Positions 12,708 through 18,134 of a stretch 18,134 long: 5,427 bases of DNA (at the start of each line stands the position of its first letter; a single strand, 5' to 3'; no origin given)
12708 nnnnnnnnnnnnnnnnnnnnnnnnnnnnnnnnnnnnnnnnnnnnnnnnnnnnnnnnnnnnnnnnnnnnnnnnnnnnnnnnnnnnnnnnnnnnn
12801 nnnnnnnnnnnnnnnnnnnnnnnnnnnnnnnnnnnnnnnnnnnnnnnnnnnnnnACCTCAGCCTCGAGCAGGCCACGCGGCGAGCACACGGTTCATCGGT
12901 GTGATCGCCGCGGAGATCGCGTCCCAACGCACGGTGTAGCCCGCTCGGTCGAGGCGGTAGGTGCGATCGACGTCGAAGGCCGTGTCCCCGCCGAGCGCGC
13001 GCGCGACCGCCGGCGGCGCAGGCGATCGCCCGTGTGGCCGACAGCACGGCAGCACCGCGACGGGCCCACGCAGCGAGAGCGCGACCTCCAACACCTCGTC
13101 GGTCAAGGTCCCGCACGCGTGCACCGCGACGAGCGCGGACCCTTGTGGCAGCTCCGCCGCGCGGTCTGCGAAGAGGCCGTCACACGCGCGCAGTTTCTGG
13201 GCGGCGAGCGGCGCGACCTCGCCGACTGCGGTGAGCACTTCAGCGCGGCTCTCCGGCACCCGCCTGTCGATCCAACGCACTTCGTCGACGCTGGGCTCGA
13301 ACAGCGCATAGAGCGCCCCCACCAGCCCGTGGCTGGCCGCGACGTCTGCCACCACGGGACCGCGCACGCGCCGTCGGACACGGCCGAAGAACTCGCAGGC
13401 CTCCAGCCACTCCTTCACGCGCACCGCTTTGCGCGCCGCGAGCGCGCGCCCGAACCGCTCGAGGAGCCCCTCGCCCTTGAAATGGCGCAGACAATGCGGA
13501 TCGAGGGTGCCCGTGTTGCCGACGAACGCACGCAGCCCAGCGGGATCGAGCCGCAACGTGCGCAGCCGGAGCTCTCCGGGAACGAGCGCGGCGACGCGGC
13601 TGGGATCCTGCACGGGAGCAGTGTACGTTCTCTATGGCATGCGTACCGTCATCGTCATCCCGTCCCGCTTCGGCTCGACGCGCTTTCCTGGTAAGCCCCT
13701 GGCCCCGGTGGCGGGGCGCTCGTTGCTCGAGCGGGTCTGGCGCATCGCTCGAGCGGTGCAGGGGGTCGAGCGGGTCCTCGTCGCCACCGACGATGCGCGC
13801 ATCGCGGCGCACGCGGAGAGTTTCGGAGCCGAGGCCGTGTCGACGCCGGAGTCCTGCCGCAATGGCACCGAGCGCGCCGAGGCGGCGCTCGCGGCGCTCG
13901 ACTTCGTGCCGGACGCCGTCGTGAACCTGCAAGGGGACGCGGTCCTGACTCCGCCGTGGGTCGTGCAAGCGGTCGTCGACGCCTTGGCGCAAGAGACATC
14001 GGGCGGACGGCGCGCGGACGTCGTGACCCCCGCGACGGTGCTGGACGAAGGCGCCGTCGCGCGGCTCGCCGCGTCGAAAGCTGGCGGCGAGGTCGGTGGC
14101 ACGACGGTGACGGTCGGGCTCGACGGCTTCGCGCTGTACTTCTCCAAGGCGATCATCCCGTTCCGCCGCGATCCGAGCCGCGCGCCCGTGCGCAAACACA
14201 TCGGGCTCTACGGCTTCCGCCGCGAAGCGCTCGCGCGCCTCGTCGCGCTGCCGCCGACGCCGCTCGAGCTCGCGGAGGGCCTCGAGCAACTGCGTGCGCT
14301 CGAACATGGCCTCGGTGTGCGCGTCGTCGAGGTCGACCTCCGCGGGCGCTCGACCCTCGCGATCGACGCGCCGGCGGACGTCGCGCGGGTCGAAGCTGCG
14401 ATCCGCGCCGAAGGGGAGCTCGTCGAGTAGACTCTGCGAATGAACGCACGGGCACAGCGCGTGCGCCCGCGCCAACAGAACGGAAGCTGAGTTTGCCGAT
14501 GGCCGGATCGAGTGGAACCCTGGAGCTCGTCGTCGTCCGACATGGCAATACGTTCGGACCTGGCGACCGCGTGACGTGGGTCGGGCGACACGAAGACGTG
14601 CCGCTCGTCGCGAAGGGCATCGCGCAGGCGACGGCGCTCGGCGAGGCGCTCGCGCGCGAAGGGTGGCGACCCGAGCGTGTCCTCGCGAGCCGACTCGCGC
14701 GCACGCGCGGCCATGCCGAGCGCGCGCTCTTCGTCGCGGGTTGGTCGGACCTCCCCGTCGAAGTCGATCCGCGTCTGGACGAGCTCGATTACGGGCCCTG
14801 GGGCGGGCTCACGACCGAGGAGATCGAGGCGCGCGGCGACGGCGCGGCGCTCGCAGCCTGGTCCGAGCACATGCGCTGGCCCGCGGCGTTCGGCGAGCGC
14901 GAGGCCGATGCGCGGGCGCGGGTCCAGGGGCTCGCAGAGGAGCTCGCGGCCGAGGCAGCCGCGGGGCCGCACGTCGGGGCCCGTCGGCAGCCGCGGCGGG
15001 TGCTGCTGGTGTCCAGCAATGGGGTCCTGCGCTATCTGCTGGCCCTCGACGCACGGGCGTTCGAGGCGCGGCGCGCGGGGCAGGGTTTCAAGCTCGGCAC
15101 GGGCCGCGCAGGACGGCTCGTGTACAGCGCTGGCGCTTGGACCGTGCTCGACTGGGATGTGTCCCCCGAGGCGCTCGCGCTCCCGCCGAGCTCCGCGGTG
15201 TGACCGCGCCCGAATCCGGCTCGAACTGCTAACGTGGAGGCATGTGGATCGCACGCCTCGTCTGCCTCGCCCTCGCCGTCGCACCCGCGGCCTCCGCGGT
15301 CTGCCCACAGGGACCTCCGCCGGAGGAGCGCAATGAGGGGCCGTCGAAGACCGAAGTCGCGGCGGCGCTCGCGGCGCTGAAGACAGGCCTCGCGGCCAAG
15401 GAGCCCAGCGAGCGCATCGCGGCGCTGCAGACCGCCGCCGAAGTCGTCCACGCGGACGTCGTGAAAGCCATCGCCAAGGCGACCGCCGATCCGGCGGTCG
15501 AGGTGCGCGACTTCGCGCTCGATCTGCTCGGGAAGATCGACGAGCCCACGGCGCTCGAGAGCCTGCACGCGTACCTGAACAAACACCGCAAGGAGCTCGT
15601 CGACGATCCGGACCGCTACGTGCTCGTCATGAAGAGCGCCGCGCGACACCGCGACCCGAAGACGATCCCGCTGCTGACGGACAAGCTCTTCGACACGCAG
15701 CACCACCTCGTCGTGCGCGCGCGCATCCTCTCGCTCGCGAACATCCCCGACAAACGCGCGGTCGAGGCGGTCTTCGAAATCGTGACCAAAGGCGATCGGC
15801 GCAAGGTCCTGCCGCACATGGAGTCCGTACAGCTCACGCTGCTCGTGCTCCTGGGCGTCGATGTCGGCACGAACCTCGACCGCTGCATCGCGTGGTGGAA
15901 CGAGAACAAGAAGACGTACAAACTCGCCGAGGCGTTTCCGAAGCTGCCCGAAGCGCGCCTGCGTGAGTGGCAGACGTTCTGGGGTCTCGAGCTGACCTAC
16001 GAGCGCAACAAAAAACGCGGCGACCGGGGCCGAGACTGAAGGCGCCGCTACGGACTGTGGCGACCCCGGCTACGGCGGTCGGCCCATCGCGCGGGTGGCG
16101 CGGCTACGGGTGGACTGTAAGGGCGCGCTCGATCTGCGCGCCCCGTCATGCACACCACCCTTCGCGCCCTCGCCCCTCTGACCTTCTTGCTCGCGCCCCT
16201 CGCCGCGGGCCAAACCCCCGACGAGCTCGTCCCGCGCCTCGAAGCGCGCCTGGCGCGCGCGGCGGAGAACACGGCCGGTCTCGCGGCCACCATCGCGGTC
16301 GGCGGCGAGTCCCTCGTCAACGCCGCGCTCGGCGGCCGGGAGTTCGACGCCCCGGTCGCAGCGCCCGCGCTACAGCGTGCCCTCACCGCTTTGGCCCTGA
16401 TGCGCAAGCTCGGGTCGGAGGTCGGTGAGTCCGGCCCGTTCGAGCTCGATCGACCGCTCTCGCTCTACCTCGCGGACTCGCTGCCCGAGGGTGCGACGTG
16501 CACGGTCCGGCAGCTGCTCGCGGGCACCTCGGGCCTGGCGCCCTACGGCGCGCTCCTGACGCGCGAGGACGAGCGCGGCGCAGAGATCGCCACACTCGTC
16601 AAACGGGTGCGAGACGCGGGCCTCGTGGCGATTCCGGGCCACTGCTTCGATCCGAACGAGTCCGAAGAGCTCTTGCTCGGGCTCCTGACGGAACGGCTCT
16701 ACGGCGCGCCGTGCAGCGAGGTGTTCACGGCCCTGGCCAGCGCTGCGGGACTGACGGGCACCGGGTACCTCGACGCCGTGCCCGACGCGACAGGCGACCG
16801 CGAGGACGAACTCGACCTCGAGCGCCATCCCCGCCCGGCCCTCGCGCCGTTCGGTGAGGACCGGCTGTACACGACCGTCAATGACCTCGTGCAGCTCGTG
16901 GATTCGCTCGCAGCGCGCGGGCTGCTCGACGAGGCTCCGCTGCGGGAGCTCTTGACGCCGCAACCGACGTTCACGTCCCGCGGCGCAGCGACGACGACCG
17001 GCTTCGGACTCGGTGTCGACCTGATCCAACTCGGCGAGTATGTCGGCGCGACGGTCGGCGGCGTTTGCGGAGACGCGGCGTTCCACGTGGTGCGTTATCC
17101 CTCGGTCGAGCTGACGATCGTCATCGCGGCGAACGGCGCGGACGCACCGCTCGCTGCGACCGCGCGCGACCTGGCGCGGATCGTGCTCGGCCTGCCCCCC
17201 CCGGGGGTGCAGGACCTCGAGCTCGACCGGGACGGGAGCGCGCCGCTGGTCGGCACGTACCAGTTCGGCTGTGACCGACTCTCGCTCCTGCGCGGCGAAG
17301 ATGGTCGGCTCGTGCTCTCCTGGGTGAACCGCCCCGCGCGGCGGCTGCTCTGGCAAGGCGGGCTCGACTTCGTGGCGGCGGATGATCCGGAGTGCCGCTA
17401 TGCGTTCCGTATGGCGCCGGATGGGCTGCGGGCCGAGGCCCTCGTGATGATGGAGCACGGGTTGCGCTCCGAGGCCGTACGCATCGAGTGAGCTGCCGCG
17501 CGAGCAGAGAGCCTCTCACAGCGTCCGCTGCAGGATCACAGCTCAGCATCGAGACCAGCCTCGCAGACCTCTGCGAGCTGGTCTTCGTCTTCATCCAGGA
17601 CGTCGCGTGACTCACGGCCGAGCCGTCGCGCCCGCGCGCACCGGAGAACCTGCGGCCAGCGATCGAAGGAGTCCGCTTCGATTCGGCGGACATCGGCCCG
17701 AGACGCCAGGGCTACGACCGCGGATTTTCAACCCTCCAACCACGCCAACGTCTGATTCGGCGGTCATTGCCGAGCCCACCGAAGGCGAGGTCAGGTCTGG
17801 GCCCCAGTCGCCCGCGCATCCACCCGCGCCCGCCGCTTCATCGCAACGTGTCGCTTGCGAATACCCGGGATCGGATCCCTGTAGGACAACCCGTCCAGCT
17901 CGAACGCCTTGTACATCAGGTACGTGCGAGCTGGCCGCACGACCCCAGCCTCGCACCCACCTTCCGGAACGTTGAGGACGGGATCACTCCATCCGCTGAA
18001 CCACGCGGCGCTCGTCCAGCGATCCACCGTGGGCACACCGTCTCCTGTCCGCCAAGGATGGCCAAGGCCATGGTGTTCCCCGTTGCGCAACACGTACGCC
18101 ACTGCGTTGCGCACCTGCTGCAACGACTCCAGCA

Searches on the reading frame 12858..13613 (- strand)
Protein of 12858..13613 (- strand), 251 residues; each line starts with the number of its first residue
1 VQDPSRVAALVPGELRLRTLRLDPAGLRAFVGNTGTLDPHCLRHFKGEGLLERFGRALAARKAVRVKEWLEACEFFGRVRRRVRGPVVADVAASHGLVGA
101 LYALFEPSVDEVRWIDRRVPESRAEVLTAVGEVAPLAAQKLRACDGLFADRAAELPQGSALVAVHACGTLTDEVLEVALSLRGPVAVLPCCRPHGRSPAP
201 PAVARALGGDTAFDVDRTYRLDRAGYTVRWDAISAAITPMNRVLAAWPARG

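Call 12: search_protein_families(library=pfam, proteins=[window:12858-13613:-], max_evalue=0.01)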
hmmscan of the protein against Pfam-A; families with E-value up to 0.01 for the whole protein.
window:12858-13613:- (251 aa): 1 family
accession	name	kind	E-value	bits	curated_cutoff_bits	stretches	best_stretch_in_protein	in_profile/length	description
PF13679.12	Methyltransf_32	-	2.1e-05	24.9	27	1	153-192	97-137/143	Methyltransferase domain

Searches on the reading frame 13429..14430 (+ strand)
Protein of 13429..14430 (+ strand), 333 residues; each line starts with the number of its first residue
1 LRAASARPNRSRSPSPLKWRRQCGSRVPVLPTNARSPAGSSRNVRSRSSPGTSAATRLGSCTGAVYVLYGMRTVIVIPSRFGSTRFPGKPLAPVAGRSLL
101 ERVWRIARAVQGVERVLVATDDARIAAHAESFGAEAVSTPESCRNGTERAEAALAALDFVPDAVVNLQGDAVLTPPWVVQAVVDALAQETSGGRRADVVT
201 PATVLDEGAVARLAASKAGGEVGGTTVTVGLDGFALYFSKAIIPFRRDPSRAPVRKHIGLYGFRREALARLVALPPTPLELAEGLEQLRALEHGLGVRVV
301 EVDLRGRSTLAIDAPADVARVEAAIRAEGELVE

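Call 13: search_protein_families(library=pfam, proteins=[window:13429-14430:+], max_evalue=0.01)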
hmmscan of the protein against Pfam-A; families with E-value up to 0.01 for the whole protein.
window:13429-14430:+ (333 aa): 2 families
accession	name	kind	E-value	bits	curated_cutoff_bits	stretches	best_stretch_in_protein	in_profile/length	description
PF02348.25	CTP_transf_3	-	5.3e-39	134.7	22.6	1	74-294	1-214/217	Cytidylyltransferase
PF12804.13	NTP_transf_3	-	5.4e-12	46.6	27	1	79-202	10-122/160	MobA-like NTP transferase domain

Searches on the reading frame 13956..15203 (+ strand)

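Call 13: search_protein_families(library=pfam, proteins=[window:13956-15203:+], max_evalue=0.01)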
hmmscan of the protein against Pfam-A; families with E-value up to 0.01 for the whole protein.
window:13956-15203:+ (415 aa): 1 family
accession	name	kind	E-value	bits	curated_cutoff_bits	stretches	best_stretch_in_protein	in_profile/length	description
PF00300.27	His_Phos_1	-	5.3e-30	105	21.7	1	191-400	1-191/194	Histidine phosphatase superfamily (branch 1)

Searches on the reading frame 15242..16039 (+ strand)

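Call 13: search_protein_families(library=pfam, proteins=[window:15242-16039:+], max_evalue=0.01)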
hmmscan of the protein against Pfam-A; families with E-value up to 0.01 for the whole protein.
window:15242-16039:+ (265 aa): 1 family
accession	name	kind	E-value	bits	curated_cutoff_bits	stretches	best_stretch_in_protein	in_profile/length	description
PF13646.12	HEAT_2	-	9e-13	48.8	27.7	2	45-117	3-76/88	HEAT repeats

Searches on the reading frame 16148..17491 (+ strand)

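Call 13: search_protein_families(library=pfam, proteins=[window:16148-17491:+], max_evalue=0.01)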
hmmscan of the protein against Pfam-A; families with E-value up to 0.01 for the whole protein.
window:16148-17491:+ (447 aa): 1 family
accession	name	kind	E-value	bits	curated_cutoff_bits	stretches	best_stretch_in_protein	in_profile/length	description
PF00144.29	Beta-lactamase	-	1.3e-19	71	27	1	39-344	11-325/329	Beta-lactamase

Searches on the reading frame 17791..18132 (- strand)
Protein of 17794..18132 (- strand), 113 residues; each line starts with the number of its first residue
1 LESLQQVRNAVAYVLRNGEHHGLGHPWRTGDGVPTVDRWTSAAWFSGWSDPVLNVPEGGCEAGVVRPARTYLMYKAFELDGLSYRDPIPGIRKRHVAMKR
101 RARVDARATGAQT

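Call 13: search_protein_families(library=pfam, proteins=[window:17791-18123:-], max_evalue=0.01)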
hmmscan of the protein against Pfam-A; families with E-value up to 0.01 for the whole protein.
window:17791-18123:- (110 aa): 0 families

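Call 48: search_protein_families(library=pfam, proteins=[window:17794-18132:-], max_evalue=10)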
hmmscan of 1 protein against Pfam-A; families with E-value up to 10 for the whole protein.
seq(113 aa): 0 families

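Call 49: search_protein_families(library=ncbifam, proteins=[window:17794-18132:-], max_evalue=10)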
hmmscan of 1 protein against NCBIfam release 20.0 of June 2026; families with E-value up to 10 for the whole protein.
seq(113 aa): 0 families

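Call 63: find_homologous_proteins(query=window:17794-18132:-, max_evalue=0.001)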
Query seq(113 aa) (113 aa): 2 proteins with E <= 0.001 among 3 candidates.
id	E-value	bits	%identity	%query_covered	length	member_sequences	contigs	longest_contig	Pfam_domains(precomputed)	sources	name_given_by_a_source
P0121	9.6e-64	231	94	96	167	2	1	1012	-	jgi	jgi:hypothetical protein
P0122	3.2e-40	155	90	69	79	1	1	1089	-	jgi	jgi:hypothetical protein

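Call 65: search_protein_families(library=pfam, proteins=[P0121], max_evalue=10)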
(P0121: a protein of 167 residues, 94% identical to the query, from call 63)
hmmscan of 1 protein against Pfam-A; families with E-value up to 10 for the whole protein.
P0121 (167 aa): 0 families

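Call 66: search_solved_structures(query=P0121, max_evalue=10)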
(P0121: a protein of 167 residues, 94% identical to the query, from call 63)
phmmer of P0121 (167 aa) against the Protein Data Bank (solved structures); distinct sequences matched with E-value up to 10: 5.
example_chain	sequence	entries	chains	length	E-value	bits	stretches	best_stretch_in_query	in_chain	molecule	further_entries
5ecf_A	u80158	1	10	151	0.15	15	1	19-65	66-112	Cell wall antigen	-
5e7x_A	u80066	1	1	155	0.16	14.9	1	19-65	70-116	Cell wall antigen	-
6j6f_A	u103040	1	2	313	0.33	13.9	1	19-65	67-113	Envelope glycoprotein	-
6c28_A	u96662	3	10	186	0.35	13.8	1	105-166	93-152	Transcriptional regulator, MarR family | CouR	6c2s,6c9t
8bmw_J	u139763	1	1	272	2.1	11.3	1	22-72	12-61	CRISPR-associated Cas7 paralog (Type III-D)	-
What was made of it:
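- Tried and rejected: The Y1-like fragment and its 167-aa homologue have no Pfam, NCBIfam or PDB hit of their own (calls 48, 49, 65, 66).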

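Call 67: find_encoding_contigs(protein=P0121, flank=5000)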
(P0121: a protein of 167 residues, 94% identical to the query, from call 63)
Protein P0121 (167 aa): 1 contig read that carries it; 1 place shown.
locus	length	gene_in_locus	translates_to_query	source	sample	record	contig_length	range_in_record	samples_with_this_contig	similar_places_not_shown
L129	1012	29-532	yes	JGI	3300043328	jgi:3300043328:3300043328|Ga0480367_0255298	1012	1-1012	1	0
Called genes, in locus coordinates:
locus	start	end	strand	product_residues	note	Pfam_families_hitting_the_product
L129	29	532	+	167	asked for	-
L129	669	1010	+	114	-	?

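Call 79: search_protein_representatives(protein=P0121)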
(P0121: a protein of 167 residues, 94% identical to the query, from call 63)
Query: 167 residues. Proteins with E-value up to 0.001 (for the whole library): 2652; up to 1e-10: 927; up to 1e-30: 1. The best 150 are listed.
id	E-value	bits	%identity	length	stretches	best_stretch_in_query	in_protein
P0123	6.6e-96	335.3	90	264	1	1-166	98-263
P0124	1.8e-29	119.0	48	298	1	2-164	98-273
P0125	2.5e-27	112.0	45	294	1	3-148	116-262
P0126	2.9e-27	111.8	42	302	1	2-154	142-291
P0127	9.9e-26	106.8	48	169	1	24-145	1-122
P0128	1.0e-22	97.0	45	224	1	3-143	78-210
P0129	1.6e-22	96.4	46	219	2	2-76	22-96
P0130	1.6e-22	96.3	55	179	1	3-106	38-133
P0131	3.9e-22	95.1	55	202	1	3-108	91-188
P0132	9.4e-22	93.8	56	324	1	2-82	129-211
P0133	9.8e-22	93.8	58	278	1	2-87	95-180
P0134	2.7e-21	92.4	43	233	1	3-141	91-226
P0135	5.1e-21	91.4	43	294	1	2-164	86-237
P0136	5.2e-21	91.4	51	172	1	4-104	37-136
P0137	1.4e-20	90.1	43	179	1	3-145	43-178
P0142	3.2e-20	88.8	41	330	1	2-161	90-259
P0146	6.3e-20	87.9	41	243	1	3-146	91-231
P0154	1.8e-19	86.4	41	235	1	4-145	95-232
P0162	1.3e-18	83.6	42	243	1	3-136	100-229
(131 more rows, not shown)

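Call 80: search_protein_families(library=pfam, proteins=[P0123, P0124, P0125, P0126, P0133, P0135, P0142, P0146, P0154, P0162], max_evalue=0.01)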
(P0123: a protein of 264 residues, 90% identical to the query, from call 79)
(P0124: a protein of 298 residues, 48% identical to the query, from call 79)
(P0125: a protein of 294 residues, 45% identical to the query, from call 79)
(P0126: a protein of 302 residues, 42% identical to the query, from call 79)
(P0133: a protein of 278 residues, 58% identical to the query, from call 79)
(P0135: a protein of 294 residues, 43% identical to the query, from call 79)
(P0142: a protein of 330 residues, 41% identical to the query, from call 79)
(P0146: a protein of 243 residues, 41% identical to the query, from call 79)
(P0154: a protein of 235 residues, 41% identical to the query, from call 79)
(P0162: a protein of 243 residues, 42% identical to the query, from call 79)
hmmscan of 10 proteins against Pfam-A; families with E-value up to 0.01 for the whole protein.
P0123 (264 aa): 0 families

P0124 (298 aa): 0 families

P0125 (294 aa): 1 family
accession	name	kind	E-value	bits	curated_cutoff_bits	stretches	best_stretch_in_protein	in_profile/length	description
PF01797.21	Y1_Tnp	-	0.0025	18.4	23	1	97-164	29-102/121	Transposase IS200 like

P0126 (302 aa): 1 family
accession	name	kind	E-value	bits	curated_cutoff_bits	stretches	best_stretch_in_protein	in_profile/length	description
PF01797.21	Y1_Tnp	-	0.0002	21.9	23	1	127-179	32-84/121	Transposase IS200 like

P0133 (278 aa): 4 families
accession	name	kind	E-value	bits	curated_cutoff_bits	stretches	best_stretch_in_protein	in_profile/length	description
PF02954.25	HTH_8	-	1.2e-13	51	22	1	232-268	6-42/42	Bacterial regulatory protein, Fis family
PF01797.21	Y1_Tnp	-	0.00095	19.7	23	1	79-161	31-118/121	Transposase IS200 like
PF13556.12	HTH_30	-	0.0024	18.1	27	1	237-266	5-34/59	PucR C-terminal helix-turn-helix domain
PF13384.12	HTH_23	-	0.0093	16.2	24.6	0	232-268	4-41/50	Homeodomain-like domain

P0135 (294 aa): 1 family
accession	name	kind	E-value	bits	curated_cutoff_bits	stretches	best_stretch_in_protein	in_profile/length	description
PF01797.21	Y1_Tnp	-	0.0042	17.6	23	1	77-136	38-103/121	Transposase IS200 like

P0142 (330 aa): 1 family
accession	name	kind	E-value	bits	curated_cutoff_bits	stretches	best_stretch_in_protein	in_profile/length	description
PF01797.21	Y1_Tnp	-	0.0045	17.5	23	1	71-129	28-86/121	Transposase IS200 like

P0146 (243 aa): 1 family
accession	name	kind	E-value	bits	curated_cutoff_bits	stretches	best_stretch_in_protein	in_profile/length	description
PF01797.21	Y1_Tnp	-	9.2e-05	23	23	1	67-128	24-85/121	Transposase IS200 like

P0154 (235 aa): 1 family
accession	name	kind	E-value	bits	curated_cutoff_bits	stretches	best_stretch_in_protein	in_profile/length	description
PF01797.21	Y1_Tnp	-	0.0016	19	23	1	82-147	36-107/121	Transposase IS200 like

P0162 (243 aa): 1 family
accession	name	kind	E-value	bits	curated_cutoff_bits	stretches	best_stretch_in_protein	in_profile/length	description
PF01797.21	Y1_Tnp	-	2.3e-08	34.6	23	1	84-164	32-117/121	Transposase IS200 like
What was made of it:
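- Tried and rejected: Relatives reach Pfam Y1_Tnp only weakly (call 80).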

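Call 81: find_encoding_contigs(protein=P0123, flank=5000, max_places=6)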
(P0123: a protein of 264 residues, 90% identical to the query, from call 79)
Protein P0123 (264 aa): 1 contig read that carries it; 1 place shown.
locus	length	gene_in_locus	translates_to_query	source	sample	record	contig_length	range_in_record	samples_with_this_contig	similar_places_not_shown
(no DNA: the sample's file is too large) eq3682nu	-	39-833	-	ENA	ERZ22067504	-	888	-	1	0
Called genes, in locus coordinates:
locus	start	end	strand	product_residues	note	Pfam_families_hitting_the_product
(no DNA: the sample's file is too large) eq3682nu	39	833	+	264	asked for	-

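Call 82: find_encoding_contigs(protein=P0124, flank=3000, max_places=4)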
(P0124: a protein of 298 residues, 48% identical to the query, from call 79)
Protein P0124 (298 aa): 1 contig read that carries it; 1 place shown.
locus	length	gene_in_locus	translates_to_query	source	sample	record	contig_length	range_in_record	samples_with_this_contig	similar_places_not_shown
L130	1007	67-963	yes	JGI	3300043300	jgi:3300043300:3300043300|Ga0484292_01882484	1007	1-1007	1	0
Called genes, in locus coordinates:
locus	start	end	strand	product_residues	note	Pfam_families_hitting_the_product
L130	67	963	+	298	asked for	-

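Call 83: find_encoding_contigs(protein=P0126, flank=3000, max_places=4)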
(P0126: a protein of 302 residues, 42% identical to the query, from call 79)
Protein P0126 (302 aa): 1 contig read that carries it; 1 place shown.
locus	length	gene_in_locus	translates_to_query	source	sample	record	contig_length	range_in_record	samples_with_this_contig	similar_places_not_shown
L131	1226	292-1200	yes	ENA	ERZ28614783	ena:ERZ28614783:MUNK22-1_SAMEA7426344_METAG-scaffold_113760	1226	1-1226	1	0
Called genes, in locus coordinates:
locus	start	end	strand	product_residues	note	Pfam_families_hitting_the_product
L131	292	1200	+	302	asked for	-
